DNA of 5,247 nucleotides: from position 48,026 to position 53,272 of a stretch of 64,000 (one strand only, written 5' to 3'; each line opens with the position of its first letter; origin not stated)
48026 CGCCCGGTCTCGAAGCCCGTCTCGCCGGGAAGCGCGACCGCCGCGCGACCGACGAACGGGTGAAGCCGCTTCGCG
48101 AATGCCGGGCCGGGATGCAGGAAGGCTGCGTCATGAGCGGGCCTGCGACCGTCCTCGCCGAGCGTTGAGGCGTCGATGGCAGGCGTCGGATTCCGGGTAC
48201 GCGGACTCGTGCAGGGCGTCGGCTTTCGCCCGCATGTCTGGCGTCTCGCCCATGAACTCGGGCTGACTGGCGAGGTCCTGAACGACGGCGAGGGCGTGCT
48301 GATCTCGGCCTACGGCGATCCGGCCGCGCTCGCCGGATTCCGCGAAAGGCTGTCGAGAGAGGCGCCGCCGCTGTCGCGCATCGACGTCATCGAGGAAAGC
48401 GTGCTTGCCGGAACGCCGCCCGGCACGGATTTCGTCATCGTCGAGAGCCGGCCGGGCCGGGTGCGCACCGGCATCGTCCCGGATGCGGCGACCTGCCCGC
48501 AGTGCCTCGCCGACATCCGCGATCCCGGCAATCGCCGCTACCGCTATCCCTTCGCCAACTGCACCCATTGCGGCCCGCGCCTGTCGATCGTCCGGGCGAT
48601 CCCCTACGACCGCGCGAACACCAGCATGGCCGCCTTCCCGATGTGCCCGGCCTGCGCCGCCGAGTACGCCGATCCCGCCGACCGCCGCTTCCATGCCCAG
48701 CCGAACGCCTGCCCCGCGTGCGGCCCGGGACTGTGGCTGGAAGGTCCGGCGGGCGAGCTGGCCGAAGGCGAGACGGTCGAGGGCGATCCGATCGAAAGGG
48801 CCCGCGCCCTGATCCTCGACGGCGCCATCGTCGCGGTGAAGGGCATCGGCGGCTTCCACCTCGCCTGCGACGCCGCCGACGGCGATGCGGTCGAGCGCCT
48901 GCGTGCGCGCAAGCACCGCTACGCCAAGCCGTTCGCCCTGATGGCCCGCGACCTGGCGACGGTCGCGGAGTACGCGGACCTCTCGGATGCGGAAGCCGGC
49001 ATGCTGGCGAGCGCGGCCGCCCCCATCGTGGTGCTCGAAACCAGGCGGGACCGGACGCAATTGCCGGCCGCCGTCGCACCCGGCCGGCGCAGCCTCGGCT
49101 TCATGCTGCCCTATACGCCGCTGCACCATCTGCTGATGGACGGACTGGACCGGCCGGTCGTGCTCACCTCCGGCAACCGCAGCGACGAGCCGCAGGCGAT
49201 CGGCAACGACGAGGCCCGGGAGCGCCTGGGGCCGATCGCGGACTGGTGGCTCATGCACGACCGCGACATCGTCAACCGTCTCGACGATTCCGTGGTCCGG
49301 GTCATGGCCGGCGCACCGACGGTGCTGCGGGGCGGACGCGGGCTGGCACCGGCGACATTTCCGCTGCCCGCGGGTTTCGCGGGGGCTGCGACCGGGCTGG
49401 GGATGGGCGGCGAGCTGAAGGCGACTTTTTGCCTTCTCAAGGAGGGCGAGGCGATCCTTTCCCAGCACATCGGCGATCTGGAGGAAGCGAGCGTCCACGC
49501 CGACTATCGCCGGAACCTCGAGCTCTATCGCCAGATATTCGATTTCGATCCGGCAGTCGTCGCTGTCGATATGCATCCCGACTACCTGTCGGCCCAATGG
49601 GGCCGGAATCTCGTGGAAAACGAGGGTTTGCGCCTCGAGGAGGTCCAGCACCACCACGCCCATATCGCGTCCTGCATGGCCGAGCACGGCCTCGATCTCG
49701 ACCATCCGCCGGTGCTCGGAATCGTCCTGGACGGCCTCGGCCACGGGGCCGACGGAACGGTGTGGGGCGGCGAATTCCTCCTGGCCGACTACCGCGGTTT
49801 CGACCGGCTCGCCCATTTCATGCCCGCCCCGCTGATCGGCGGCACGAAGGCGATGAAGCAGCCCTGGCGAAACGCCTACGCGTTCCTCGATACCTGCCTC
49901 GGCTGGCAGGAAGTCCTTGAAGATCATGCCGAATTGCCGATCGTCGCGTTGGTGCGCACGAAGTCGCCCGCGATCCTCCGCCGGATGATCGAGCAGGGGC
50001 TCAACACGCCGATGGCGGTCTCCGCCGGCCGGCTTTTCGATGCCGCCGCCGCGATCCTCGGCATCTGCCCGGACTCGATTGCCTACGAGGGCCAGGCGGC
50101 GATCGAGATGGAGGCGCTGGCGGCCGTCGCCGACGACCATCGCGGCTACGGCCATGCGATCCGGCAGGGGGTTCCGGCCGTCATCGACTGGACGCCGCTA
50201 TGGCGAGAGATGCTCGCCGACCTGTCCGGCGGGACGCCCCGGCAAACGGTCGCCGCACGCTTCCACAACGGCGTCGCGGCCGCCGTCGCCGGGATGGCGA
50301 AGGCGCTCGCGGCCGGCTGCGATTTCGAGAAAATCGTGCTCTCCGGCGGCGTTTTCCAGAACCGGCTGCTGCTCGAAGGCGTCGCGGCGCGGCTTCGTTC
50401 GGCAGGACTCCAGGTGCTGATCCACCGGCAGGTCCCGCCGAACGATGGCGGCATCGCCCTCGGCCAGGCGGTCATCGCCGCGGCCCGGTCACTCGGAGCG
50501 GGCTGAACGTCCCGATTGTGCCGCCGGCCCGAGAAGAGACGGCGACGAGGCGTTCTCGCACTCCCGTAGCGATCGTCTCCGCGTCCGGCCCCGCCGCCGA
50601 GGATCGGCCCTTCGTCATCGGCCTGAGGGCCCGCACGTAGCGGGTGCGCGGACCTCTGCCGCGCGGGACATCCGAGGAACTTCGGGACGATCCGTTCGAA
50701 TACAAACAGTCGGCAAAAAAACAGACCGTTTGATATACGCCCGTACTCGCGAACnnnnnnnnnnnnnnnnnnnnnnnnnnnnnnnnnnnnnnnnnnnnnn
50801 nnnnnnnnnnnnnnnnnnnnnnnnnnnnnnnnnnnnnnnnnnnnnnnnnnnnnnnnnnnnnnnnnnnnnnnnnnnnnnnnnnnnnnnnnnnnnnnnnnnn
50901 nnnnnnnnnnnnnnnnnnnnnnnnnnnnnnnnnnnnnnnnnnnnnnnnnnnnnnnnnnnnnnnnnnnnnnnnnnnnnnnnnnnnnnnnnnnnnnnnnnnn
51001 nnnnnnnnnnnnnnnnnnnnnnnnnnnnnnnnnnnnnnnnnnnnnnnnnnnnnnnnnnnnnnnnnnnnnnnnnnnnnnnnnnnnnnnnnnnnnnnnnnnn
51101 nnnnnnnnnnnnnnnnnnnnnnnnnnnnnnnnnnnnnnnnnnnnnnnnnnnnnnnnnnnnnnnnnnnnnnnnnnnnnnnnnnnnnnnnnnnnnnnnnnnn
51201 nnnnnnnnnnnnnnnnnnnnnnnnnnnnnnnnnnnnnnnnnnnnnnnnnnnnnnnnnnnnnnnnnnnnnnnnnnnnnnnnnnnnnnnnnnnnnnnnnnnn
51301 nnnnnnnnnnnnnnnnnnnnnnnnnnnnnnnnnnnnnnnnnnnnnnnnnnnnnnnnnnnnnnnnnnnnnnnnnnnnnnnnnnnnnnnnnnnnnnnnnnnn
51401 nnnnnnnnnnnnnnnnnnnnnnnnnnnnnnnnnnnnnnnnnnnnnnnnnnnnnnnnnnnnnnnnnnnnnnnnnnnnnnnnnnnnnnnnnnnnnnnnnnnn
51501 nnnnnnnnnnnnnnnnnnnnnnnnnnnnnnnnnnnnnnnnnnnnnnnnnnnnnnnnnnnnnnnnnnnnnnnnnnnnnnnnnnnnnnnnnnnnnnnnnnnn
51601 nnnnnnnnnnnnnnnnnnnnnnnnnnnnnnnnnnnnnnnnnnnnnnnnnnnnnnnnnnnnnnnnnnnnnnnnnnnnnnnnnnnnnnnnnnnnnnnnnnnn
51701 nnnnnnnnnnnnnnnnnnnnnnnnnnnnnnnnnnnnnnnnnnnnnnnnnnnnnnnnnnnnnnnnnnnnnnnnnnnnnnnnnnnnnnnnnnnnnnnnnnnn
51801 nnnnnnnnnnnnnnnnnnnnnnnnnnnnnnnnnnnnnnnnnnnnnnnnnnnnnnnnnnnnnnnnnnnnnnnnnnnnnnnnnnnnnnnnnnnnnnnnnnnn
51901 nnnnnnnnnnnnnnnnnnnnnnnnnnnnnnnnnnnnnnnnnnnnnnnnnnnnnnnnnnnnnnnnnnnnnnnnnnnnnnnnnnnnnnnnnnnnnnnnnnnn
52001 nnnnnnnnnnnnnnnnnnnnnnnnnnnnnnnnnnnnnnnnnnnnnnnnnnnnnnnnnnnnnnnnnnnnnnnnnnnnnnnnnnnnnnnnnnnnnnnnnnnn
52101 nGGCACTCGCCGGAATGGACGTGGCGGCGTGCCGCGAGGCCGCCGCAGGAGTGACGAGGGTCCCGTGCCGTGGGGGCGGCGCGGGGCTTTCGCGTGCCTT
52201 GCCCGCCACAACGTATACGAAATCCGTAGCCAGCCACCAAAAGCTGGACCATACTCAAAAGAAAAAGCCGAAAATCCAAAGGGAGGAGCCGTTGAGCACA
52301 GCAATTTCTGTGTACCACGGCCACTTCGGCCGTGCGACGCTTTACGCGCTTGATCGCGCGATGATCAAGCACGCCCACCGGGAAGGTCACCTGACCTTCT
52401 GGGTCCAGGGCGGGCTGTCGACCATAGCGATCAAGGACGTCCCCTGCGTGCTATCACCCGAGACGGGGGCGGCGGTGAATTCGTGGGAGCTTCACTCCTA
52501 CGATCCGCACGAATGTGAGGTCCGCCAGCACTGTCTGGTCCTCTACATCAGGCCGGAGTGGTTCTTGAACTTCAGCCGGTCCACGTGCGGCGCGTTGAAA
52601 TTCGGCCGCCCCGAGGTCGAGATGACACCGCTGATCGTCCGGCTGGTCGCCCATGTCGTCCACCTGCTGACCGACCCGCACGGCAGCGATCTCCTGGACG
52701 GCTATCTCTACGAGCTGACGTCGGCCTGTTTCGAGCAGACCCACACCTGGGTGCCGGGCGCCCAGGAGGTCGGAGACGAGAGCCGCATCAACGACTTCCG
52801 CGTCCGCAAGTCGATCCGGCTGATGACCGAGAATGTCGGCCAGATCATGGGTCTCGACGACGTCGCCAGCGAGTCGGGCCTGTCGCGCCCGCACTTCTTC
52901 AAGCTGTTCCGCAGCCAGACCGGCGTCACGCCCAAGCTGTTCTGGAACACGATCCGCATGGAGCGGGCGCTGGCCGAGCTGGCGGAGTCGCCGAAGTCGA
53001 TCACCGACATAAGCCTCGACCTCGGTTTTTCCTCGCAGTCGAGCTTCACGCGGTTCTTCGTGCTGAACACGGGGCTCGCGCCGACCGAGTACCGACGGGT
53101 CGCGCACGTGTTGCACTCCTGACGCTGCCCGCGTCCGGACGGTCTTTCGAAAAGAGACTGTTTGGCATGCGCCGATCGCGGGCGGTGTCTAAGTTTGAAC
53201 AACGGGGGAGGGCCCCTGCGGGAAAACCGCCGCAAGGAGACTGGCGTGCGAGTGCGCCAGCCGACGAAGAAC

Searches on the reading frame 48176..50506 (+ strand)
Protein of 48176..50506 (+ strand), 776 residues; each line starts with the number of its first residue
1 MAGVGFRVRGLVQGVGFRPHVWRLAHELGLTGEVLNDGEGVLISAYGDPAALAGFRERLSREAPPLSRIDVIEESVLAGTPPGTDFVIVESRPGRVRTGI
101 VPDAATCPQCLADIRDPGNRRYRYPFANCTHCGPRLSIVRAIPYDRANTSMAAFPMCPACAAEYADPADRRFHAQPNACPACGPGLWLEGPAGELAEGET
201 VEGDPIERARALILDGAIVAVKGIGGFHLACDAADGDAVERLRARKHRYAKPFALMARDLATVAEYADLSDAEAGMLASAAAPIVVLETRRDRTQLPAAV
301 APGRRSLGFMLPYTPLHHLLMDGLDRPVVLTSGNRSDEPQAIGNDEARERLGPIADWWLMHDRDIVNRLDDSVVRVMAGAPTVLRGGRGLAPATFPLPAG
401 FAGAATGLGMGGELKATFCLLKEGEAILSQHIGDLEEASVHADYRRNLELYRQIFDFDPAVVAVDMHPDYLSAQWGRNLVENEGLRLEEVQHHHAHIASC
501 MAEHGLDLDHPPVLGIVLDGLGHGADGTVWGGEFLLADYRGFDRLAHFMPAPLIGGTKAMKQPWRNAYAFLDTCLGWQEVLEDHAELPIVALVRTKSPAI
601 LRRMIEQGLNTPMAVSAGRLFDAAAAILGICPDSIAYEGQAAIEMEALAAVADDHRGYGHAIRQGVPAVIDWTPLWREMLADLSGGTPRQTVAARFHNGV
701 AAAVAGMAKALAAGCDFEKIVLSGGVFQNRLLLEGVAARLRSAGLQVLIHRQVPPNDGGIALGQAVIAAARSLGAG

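Call 50: search_protein_families(library=pfam, proteins=[window:48176-50506:+], max_evalue=0.00001)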
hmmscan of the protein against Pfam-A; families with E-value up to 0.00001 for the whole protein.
window:48176-50506:+ (776 aa): 5 families
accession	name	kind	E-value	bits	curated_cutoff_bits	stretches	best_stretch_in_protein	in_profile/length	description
PF22521.2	HypF_C_2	-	1.4e-82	277.6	27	1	515-764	1-241/241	Carbamoyltransferase, Kae1-like Domain, second subdomain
PF01300.24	Sua5_yciO_yrdC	-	1.5e-44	152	25.1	1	212-387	2-178/178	Telomere recombination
PF07503.17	zf-HYPF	-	2e-33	114.3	23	2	156-188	1-33/34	HypF finger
PF17788.7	HypF_C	-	8.5e-33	113.4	23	1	407-503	6-99/99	HypF Kae1-like domain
PF00708.24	Acylphosphatase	-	1.9e-18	67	22.5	1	6-88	3-85/85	Acylphosphatase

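Call 54: search_protein_families(library=ncbifam, proteins=[window:48176-50506:+], max_evalue=0.00001)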
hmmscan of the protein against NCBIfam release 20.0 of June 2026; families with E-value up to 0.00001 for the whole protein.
window:48176-50506:+ (776 aa): 14 families
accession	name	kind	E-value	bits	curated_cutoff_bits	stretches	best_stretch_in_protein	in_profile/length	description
TIGR00143.1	hypF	equivalog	2.7e-238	792.9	466.1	1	7-768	2-740/741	carbamoyltransferase HypF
TIGR00057.1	TIGR00057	equivalog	2.6e-16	59.5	123.2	1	201-389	6-193/202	L-threonylcarbamoyladenylate synthase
NF011019.0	PRK14448.1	equivalog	3e-09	36.9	100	1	6-81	6-81/90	acylphosphatase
NF011009.0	PRK14435.1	equivalog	4.7e-09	36.3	119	1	3-71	3-71/90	acylphosphatase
NF011001.0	PRK14427.1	equivalog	1.4e-08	35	100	1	7-86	22-101/105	acylphosphatase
NF011023.0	PRK14452.1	equivalog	3.7e-08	33.4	113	1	6-80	24-98/107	acylphosphatase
NF011000.0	PRK14426.1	equivalog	3.8e-07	30.1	89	1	6-81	8-84/92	acylphosphatase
NF010999.0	PRK14425.1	equivalog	2.2e-06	27.7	106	0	6-88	10-92/94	acylphosphatase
NF011007.0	PRK14433.1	equivalog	2.3e-06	27.7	100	1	8-73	8-73/88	acylphosphatase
NF011008.0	PRK14434.1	equivalog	4.2e-06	26.9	86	1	3-86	3-88/92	acylphosphatase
NF011005.0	PRK14431.1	equivalog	4.2e-06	26.8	108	1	6-70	6-70/89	acylphosphatase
NF010998.0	PRK14424.1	equivalog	4.4e-06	26.8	100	0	6-69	15-78/98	acylphosphatase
NF011021.0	PRK14450.1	equivalog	4.9e-06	26.4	109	0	8-86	8-87/91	acylphosphatase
NF011012.0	PRK14440.1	equivalog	7.4e-06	26.1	103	0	7-75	8-76/90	acylphosphatase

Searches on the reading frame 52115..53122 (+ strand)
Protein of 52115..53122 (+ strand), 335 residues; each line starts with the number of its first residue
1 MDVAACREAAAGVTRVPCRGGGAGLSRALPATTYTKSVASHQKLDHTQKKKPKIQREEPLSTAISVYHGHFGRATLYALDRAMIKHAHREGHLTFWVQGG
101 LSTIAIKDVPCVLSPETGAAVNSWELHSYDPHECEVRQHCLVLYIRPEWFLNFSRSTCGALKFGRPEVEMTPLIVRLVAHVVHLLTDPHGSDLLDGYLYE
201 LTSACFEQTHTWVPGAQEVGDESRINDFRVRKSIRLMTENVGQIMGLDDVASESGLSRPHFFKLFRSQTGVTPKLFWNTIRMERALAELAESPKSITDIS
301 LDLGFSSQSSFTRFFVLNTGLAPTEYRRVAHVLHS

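Call 51: search_protein_families(library=pfam, proteins=[window:52115-53122:+], max_evalue=0.00001)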
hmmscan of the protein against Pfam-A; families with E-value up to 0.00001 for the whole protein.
window:52115-53122:+ (335 aa): 2 families
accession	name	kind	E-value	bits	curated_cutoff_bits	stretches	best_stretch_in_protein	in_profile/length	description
PF12833.13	HTH_18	-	1.4e-21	77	33.6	1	251-328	2-79/80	Helix-turn-helix domain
PF00165.29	HTH_AraC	-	1.3e-14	54.3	26.6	1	247-276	11-40/42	Bacterial regulatory helix-turn-helix proteins, AraC family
